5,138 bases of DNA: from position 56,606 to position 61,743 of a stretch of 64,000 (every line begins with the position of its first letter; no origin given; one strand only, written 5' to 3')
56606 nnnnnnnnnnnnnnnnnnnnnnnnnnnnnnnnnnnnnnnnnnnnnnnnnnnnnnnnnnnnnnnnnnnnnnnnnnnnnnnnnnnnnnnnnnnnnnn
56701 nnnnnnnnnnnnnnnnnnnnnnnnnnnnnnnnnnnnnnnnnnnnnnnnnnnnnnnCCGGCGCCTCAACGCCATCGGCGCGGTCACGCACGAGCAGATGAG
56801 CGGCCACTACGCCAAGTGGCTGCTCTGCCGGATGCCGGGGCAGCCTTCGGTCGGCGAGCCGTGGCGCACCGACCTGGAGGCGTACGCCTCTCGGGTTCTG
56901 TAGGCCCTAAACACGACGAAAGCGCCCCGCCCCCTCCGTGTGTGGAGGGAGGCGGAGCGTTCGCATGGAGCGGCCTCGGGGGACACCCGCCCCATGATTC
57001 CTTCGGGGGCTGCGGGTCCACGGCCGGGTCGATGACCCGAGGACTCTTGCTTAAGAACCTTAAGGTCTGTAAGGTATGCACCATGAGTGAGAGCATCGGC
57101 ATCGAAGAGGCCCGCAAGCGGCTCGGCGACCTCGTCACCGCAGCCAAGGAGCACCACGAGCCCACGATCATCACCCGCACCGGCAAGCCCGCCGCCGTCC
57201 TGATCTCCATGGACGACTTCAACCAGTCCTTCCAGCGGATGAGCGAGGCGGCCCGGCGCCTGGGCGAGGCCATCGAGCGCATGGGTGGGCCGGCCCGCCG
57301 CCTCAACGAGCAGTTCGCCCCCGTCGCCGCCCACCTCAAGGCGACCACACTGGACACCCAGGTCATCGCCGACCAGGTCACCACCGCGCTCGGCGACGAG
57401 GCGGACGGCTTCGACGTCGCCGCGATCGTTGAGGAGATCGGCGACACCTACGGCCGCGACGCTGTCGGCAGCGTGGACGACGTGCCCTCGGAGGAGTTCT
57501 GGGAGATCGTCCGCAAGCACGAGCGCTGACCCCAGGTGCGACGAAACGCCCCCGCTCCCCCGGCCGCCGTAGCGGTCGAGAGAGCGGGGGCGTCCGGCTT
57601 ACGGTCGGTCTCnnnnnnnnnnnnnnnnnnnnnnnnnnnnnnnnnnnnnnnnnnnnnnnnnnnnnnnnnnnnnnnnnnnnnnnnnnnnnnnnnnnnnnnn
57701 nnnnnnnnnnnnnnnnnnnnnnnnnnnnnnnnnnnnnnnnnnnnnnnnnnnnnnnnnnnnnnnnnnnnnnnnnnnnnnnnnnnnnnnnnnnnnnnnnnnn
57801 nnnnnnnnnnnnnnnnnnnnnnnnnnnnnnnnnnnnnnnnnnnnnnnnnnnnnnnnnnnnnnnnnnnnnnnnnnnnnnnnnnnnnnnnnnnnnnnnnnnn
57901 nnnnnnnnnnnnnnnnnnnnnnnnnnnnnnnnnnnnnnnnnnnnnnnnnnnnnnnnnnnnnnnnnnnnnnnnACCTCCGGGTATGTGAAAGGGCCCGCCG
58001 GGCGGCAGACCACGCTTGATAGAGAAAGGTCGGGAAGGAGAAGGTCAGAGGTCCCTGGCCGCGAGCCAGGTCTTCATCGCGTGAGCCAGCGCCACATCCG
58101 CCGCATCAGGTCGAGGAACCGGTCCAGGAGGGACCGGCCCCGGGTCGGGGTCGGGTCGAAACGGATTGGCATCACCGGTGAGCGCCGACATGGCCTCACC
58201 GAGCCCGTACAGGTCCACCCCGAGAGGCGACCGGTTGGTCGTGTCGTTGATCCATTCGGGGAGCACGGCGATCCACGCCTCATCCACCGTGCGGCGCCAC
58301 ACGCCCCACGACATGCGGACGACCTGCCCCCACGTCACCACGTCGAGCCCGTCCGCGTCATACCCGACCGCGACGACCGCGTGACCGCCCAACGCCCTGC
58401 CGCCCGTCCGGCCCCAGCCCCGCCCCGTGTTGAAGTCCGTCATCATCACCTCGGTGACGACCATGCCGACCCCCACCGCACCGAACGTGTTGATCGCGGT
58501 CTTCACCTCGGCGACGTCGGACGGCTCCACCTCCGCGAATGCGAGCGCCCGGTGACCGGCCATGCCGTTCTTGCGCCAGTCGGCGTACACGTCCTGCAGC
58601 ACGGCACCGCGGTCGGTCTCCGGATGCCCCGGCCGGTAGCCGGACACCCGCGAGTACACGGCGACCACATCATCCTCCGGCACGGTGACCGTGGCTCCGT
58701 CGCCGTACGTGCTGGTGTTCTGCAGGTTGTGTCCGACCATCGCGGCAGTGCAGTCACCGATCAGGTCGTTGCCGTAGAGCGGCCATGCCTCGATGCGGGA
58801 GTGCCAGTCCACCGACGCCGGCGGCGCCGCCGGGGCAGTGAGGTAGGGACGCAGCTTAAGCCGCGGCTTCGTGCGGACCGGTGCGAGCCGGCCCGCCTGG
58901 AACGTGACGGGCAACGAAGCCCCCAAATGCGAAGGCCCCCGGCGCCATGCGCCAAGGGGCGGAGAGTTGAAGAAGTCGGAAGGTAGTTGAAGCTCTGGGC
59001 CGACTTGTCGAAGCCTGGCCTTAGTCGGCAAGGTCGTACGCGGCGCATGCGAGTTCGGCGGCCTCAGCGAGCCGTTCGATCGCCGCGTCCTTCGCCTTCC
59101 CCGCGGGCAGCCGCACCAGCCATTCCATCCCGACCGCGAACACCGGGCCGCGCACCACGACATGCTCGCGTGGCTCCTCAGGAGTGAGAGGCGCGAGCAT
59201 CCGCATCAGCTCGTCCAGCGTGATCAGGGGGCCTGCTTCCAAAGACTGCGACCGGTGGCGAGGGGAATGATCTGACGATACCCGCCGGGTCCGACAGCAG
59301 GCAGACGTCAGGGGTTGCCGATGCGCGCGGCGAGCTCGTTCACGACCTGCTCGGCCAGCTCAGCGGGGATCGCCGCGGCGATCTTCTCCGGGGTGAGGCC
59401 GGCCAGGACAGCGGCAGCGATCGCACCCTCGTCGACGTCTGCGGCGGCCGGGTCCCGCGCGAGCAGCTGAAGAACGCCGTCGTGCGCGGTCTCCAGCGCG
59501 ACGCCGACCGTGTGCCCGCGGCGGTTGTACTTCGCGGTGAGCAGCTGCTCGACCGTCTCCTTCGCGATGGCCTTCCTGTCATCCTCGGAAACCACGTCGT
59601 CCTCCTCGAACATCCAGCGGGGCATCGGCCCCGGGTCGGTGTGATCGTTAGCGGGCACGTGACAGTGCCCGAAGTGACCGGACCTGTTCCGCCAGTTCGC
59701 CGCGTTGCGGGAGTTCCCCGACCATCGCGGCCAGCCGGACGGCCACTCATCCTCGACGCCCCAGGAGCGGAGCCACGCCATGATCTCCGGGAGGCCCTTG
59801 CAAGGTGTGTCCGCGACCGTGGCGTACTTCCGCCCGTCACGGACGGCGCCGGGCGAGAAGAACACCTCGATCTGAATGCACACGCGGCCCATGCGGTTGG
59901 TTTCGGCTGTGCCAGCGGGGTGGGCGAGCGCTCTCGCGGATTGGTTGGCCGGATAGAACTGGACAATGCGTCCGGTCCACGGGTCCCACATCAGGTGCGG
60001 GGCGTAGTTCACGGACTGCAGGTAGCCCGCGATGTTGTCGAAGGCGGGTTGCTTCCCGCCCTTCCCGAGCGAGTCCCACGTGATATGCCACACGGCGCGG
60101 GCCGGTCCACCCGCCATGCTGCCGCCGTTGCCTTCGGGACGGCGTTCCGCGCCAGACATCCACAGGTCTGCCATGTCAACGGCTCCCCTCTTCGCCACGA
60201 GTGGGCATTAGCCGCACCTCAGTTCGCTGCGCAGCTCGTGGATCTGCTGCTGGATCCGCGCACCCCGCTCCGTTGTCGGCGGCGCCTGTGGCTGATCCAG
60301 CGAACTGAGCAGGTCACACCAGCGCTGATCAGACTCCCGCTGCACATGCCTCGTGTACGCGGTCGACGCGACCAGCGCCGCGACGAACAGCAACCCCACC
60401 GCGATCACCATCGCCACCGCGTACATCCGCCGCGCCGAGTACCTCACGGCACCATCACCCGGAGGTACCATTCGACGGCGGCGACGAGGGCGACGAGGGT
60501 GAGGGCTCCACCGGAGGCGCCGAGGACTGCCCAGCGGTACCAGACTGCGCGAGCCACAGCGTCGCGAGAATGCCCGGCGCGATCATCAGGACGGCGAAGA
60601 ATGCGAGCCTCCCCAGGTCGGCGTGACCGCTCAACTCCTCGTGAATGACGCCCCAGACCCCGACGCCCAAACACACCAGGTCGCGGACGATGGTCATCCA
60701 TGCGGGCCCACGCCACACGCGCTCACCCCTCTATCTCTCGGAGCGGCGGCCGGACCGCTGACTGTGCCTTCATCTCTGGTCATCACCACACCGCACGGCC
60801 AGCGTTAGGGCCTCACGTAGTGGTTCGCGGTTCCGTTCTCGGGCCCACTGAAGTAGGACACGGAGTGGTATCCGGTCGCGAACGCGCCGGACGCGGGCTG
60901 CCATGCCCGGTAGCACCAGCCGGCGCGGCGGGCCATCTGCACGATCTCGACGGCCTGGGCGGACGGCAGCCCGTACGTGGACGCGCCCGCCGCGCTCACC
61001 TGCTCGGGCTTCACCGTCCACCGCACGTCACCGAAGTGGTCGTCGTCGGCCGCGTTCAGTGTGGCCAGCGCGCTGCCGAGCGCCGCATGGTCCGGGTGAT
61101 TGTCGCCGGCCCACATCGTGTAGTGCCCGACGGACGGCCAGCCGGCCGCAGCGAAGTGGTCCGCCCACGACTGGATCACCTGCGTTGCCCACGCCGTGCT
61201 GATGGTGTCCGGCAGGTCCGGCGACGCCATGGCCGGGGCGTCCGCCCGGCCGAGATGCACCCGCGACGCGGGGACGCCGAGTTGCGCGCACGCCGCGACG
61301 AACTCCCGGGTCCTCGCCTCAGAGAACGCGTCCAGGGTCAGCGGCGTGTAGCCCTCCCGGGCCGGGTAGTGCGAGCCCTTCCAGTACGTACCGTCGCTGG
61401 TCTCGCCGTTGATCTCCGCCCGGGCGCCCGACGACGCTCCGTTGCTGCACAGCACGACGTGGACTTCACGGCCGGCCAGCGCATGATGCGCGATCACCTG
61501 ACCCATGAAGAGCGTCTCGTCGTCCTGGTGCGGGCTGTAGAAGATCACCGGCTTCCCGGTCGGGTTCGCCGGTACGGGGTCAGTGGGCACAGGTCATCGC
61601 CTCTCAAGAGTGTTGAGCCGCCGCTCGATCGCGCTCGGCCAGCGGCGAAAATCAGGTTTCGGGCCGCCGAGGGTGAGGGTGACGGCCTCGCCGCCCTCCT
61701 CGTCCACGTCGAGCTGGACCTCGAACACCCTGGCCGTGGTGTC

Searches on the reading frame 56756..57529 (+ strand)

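Call 32: search_protein_families(library=pfam, proteins=[window:56756-57529:+], max_evalue=0.001)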
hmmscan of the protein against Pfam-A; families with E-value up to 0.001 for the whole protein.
window:56756-57529:+ (257 aa): 1 family
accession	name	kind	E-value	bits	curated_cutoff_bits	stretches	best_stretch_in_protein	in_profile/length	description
PF02604.26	PhdYeFM_antitox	-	4e-13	49.4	29.8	1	112-157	2-47/74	Antitoxin Phd_YefM, type II toxin-antitoxin system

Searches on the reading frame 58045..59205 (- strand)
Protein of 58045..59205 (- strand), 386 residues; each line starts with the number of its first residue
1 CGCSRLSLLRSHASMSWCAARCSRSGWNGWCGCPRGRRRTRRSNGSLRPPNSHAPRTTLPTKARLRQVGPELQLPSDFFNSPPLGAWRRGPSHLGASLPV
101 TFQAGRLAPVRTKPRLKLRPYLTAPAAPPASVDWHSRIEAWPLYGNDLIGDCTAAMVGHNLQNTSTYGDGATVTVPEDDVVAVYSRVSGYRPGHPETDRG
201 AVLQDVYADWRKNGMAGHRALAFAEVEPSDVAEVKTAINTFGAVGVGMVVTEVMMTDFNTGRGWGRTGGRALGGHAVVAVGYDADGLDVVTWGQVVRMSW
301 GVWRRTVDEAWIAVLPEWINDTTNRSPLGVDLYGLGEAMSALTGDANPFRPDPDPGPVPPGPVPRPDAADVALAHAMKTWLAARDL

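Call 32: search_protein_families(library=pfam, proteins=[window:58045-59205:-], max_evalue=0.001)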
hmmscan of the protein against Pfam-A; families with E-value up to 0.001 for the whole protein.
window:58045-59205:- (386 aa): 0 families

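Call 33: search_protein_families(library=phrogs, proteins=[window:58045-59205:-], max_evalue=0.001)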
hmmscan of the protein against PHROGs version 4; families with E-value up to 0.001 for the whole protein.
window:58045-59205:- (386 aa): 2 families
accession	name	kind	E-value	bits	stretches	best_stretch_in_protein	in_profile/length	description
phrog_19005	-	unknown function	1.1e-28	100.9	1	108-342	8-255/260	-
phrog_16701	-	other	0.00056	20.4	1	230-286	136-190/234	peptidase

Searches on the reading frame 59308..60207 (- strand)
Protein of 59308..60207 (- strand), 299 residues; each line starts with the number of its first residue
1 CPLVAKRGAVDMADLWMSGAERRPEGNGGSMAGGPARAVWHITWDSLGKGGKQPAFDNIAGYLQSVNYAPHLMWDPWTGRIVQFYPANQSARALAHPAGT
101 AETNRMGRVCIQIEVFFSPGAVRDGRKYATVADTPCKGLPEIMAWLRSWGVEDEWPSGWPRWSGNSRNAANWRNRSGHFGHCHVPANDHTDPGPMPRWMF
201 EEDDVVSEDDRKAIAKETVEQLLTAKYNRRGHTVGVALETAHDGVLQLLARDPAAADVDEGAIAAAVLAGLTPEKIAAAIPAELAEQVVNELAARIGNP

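Call 32: search_protein_families(library=pfam, proteins=[window:59308-60207:-], max_evalue=0.001)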
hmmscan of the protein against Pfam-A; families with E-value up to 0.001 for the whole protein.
window:59308-60207:- (299 aa): 0 families

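Call 33: search_protein_families(library=phrogs, proteins=[window:59308-60207:-], max_evalue=0.001)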
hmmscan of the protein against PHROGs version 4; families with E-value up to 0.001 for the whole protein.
window:59308-60207:- (299 aa): 2 families
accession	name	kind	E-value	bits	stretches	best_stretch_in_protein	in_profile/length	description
phrog_29733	-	unknown function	4.7e-70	238.2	1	12-280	1-283/319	-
phrog_17214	-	lysis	2.7e-41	143.3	1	12-204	1-186/322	endolysin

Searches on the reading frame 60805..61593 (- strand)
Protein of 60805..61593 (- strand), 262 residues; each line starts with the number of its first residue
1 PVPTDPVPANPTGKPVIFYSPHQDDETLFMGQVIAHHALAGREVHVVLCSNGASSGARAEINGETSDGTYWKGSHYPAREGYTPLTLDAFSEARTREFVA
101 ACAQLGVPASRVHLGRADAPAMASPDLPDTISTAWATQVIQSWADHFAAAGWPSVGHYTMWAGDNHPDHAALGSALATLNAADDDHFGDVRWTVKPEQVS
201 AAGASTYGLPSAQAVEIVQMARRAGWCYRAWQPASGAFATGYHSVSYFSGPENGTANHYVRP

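Call 32: search_protein_families(library=pfam, proteins=[window:60805-61593:-], max_evalue=0.001)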
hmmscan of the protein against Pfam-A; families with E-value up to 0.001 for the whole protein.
window:60805-61593:- (262 aa): 1 family
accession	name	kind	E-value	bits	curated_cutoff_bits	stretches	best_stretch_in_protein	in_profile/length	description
PF02585.22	PIG-L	-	7.7e-16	59.2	28.2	1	19-177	3-126/129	GlcNAc-PI de-N-acetylase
